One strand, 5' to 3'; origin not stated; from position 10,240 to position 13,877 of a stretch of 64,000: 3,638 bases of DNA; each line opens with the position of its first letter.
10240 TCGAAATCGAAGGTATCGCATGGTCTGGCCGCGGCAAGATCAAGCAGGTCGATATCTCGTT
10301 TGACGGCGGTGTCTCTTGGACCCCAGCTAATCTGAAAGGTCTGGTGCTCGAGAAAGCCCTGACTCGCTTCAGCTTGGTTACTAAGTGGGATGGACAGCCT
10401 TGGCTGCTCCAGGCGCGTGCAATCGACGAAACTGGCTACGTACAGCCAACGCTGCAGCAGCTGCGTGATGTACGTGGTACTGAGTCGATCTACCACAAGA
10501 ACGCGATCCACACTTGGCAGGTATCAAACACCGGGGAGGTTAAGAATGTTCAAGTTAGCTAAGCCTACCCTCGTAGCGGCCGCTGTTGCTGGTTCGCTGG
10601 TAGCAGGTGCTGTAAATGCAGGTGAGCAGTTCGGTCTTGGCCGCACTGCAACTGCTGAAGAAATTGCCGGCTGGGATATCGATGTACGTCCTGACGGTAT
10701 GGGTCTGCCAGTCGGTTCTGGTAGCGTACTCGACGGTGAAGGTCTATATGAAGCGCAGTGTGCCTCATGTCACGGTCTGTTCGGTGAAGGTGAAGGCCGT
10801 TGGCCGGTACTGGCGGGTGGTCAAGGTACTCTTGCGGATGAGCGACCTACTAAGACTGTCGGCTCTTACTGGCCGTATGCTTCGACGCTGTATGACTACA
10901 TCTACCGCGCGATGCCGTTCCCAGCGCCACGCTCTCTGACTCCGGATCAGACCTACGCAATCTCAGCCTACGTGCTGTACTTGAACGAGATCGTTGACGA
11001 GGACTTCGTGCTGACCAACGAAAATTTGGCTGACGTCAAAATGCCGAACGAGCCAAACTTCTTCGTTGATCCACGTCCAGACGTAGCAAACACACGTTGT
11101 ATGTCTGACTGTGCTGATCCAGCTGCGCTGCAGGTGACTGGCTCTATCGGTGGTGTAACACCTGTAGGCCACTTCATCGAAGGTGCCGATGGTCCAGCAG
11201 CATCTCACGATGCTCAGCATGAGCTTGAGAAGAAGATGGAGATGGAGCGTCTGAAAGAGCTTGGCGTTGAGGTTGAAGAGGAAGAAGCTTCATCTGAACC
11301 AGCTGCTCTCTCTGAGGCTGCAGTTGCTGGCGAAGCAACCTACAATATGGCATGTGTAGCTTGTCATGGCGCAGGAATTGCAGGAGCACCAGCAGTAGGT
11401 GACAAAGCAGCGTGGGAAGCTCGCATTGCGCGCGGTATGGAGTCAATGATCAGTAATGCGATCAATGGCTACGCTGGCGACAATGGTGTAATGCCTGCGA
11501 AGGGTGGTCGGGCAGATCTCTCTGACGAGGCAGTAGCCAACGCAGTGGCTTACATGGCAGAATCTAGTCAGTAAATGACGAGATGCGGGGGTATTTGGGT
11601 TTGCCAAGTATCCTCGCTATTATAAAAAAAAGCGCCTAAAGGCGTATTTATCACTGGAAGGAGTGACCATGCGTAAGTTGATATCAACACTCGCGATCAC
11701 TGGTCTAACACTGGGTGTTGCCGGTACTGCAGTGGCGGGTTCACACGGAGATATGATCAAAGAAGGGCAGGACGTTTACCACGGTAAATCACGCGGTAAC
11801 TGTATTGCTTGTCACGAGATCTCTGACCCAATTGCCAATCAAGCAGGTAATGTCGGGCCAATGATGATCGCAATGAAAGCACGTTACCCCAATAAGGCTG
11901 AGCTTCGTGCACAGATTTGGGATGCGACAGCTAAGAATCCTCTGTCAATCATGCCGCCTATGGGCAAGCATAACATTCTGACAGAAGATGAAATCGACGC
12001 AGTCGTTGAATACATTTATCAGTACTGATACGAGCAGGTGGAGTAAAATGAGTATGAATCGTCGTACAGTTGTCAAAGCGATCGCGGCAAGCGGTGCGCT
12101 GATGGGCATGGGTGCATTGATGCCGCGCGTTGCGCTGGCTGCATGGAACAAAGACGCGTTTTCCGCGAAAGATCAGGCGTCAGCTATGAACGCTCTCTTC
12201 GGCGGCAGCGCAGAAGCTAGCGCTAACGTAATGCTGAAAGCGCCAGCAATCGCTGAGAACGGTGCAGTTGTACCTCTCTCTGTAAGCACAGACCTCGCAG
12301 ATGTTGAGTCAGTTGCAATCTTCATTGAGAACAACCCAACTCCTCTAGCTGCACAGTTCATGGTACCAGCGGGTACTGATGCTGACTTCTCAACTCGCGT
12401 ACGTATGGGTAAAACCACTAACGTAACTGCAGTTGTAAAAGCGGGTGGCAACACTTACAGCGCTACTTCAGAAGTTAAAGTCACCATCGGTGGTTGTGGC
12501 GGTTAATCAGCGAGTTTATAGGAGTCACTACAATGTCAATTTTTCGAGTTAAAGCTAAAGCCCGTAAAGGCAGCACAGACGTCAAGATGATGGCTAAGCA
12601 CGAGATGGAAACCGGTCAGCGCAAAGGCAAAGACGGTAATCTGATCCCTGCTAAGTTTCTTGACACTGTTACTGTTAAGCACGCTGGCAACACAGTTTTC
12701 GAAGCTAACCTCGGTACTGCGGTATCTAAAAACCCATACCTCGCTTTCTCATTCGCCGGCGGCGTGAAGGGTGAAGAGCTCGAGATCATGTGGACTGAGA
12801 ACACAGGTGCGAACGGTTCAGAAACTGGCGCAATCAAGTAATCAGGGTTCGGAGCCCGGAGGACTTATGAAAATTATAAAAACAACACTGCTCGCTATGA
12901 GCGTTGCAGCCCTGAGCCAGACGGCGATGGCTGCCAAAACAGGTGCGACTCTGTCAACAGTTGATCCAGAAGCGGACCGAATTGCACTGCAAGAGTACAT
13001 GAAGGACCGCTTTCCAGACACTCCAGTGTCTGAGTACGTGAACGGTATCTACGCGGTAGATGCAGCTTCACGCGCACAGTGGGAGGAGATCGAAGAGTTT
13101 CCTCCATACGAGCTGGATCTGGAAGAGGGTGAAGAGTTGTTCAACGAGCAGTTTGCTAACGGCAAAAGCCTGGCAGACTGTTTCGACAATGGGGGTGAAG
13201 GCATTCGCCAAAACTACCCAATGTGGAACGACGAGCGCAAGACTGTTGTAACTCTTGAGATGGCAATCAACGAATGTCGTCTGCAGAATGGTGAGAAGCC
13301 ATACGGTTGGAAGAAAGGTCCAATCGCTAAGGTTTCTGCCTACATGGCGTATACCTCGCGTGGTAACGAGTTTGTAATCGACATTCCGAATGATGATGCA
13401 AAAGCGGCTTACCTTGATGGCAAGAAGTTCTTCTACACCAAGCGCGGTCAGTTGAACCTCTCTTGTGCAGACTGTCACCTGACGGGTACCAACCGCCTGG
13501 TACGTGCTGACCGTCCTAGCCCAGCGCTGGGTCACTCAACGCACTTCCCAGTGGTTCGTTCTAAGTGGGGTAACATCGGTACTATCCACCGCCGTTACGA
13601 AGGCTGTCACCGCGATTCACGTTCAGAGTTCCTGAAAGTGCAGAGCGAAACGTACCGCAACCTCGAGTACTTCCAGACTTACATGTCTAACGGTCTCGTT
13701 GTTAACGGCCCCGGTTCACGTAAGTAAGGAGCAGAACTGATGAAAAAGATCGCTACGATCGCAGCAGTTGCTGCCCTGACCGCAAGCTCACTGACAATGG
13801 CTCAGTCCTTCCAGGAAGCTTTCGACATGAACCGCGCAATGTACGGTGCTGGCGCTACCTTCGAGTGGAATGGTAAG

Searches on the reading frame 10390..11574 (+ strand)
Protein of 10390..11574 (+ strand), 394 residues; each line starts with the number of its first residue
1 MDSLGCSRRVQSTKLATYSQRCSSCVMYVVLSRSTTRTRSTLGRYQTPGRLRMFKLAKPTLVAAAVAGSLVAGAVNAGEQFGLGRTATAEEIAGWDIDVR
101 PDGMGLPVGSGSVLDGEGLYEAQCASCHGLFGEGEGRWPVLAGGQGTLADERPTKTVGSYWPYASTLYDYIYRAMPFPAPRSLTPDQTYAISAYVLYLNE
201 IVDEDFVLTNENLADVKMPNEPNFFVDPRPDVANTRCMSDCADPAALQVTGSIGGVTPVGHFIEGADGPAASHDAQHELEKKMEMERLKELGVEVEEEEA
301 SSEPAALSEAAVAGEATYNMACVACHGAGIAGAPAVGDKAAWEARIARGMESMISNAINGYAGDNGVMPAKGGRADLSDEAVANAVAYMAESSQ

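Call 39: search_protein_families(library=pfam, proteins=[window:10390-11574:+], max_evalue=0.00001)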
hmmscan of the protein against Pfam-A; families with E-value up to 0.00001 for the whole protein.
window:10390-11574:+ (394 aa): 2 families
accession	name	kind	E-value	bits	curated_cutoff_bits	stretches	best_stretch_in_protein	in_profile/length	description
PF13442.11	Cytochrome_CBB3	-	6.1e-22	78.2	27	2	310-389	2-68/68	Cytochrome C oxidase, cbb3-type, subunit III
PF00034.26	Cytochrom_C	-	1.6e-21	77.8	21.3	2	312-391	2-88/90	Cytochrome c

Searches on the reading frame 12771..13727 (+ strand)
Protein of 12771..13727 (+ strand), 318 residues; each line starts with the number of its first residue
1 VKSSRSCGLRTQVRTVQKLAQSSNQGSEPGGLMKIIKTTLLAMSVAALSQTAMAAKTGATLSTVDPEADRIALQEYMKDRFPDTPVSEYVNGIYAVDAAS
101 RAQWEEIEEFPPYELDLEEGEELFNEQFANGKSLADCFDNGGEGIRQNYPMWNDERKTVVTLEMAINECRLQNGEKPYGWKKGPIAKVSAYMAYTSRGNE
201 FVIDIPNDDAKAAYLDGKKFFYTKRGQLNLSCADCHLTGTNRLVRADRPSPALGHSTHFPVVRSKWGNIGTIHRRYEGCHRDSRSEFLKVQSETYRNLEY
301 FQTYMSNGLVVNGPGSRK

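Call 39: search_protein_families(library=pfam, proteins=[window:12771-13727:+], max_evalue=0.00001)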
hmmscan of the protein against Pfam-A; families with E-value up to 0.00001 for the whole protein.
window:12771-13727:+ (318 aa): 1 family
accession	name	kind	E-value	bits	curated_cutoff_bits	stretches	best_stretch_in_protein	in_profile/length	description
PF21342.2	SoxA-TsdA_cyt-c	-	1.3e-23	83.2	27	1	119-199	1-86/88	SoxA/TsdA, cytochrome c domain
